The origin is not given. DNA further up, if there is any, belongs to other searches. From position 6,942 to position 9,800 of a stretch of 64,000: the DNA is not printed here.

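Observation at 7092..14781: ATPase-centred membrane gene cluster: T4CP-like (VirD4/TraG) ATPase with 400-aa novel N-region plus three uncharacterised membrane proteins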

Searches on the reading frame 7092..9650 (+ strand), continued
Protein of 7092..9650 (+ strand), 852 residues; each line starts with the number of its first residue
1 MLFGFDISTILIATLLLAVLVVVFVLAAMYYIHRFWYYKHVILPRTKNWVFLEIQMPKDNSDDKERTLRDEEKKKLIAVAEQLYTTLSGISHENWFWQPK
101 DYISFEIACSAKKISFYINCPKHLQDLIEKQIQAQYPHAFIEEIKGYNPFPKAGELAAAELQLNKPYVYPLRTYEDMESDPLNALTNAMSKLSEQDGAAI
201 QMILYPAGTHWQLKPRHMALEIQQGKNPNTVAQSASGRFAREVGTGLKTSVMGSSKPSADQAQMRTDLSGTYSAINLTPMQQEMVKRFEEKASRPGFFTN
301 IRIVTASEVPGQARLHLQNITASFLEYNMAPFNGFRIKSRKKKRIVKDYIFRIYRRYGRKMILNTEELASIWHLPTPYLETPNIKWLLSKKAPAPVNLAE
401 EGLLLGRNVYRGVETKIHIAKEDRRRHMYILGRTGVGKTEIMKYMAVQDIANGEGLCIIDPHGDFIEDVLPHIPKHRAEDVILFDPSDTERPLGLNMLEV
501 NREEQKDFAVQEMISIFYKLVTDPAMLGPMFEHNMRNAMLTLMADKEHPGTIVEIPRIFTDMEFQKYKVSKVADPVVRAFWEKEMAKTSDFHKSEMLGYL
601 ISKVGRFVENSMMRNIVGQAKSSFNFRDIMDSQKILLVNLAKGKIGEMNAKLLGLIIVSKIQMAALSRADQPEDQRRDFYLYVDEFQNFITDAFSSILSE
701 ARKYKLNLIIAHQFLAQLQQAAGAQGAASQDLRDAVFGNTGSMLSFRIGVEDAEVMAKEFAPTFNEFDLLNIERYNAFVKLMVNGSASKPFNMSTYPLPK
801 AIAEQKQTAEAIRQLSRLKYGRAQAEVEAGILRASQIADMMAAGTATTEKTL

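Call 11: find_related_loci(query=window:7092-9650:+, collection=genome_contigs, flank=10000)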
Query window:7092-9650:+ (852 aa) in genome_contigs; peptide patterns used: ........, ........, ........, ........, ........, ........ (x = any residue, [..] = any of these).
492 stretches matched a pattern; 437 encode a relative of the query (tblastn E <= 1e-3); the best 80 are kept; 80 distinct loci.
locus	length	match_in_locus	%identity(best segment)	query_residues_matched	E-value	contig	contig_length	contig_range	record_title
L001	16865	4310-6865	93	1-852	0e+0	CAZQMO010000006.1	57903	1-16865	MAG TPA_asm: uncultured Candidatus Saccharibacteria bacterium isolate binchicken_co242_277 genome assembly, contig: NODE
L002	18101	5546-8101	90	1-852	0e+0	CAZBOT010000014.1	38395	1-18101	MAG TPA_asm: uncultured Candidatus Saccharibacteria bacterium isolate SRP329715_co1_191 genome assembly, contig: NODE_14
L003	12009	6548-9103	84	1-852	0e+0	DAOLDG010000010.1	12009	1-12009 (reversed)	MAG TPA_asm: Candidatus Doudnabacteria bacterium isolate AMR_MDS_0148 NODE_954_length_12009_cov_4.296052, whole genome s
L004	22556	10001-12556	81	1-852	0e+0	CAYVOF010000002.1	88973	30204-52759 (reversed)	MAG TPA_asm: uncultured Candidatus Saccharibacteria bacterium isolate SRP192515_co2_194 genome assembly, contig: NODE_14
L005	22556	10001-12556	81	1-852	0e+0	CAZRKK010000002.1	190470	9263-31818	MAG TPA_asm: uncultured Candidatus Saccharibacteria bacterium isolate SRP170004_co1_269 genome assembly, contig: NODE_65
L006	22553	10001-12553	81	1-851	0e+0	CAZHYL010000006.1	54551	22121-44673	MAG TPA_asm: uncultured Candidatus Saccharibacteria bacterium isolate binchicken_co347_150 genome assembly, contig: NODE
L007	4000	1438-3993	81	1-852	0e+0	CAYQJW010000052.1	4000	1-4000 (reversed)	MAG TPA_asm: uncultured Candidatus Saccharibacteria bacterium isolate SRP286056_co1_433 genome assembly, contig: NODE_35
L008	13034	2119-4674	81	1-852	0e+0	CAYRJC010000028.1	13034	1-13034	MAG TPA_asm: uncultured Candidatus Saccharibacteria bacterium isolate SRP189682_co2_359 genome assembly, contig: NODE_82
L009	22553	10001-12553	78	2-852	0e+0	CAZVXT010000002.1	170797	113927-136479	MAG TPA_asm: uncultured Candidatus Saccharibacteria bacterium isolate SRP285395_co2_267 genome assembly, contig: NODE_83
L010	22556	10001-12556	85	1-852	0e+0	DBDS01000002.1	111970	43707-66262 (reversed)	MAG TPA_asm: Patescibacteria group bacterium UBA926 UBA926_contig_25, whole genome shotgun sequence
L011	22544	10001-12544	76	6-852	0e+0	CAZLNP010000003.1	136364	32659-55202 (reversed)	MAG TPA_asm: uncultured Candidatus Saccharibacteria bacterium isolate SRP286056_co2_291 genome assembly, contig: NODE_99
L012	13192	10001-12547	75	4-852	0e+0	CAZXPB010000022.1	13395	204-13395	MAG TPA_asm: uncultured Candidatus Saccharibacteria bacterium isolate SRP278252_co1_286 genome assembly, contig: NODE_81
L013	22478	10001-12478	77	29-852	0e+0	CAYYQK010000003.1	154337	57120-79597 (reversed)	MAG TPA_asm: uncultured Candidatus Saccharibacteria bacterium isolate binchicken_co326_164 genome assembly, contig: NODE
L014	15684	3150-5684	76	6-849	0e+0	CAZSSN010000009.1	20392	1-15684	MAG TPA_asm: uncultured Candidatus Saccharibacteria bacterium isolate SRP286056_co3_12 genome assembly, contig: NODE_242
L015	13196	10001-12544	76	5-852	0e+0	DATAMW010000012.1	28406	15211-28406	MAG TPA_asm: Patescibacteria group bacterium isolate SMAG_U7001 k141_14984, whole genome shotgun sequence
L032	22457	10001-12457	71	30-852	0e+0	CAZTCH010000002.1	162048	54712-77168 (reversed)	MAG TPA_asm: uncultured Candidatus Saccharibacteria bacterium isolate SRP286056_co1_73 genome assembly, contig: NODE_54_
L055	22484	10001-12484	67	6-838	0e+0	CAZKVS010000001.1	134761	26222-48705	MAG TPA_asm: uncultured Candidatus Saccharibacteria bacterium isolate SRP286056_co2_73 genome assembly, contig: NODE_102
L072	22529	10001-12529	65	5-852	0e+0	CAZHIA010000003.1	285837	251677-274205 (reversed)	MAG TPA_asm: uncultured Candidatus Saccharibacteria bacterium isolate SRP257259_co1_13 genome assembly, contig: NODE_21_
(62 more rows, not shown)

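Call 32: predict_structure(alignment_id=A1)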
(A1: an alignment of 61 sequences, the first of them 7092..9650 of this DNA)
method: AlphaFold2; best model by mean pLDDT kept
length: 852 residues; sequences in the alignment: 61
mean_pLDDT: 71.2   pTM: 0.50
mean pLDDT of the five models: 71.2, 69.9, 69.1, 67.6, 64.3
residues with pLDDT >= 90: 48; 70-90: 463; 50-70: 254; < 50: 87
segments of 3 or more residues with pLDDT < 50: 1-3, 58-66, 252-258, 260-274, 377-393, 761-773, 843-852
pLDDT, mean of each block of 10 residues (from residue 1): 57 85 90 81 74 66 48 68 79 58 87 84 83 73 83 88 86 77 78 86 87 82 69 57 55 44 45 55 79 87 91 89 79 84 89 78 87 60 34 58 75 72 74 72 88 89 84 86 80 73 71 67 58 76 74 72 77 75 60 58 62 70 82 89 70 76 78 84 74 60 80 62 52 59 61 53 37 51 57 74 83 78 54 54 44 31
secondary structure, 60 per line:
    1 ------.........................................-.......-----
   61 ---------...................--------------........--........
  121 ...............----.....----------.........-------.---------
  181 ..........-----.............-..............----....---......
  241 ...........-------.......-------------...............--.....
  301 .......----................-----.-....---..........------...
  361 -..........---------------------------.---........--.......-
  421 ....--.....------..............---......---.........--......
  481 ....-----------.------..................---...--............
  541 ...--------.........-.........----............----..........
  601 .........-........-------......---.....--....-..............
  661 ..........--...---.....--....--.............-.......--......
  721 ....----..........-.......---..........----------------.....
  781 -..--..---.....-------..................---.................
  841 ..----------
elements in order (helices of 4 or more, strands of 3 or more residues): H7-47 E49-55 H70-88 E103-110 E113-121 H122-135 E140-144 E155-163 H181-190 E196-208 H210-223 H228-231 H235-251 H259-265 H279-293 E296-307 H312-327 E335-338 H342-351 E362-364 H365-371 E403-410 E413-419 H421-424 E427-431 H438-451 E455-460 H464-472 H475-480 E481-484 H503-520 H529-543 H552-560 H562-570 H575-586 H591-609 H611-617 H626-631 E635-639 H642-645 H647-670 E679-683 H686-689 H692-704 E706-712 H715-724 H729-738 E740-746 H750-759 E776-780 E791-795 H803-820 H824-842
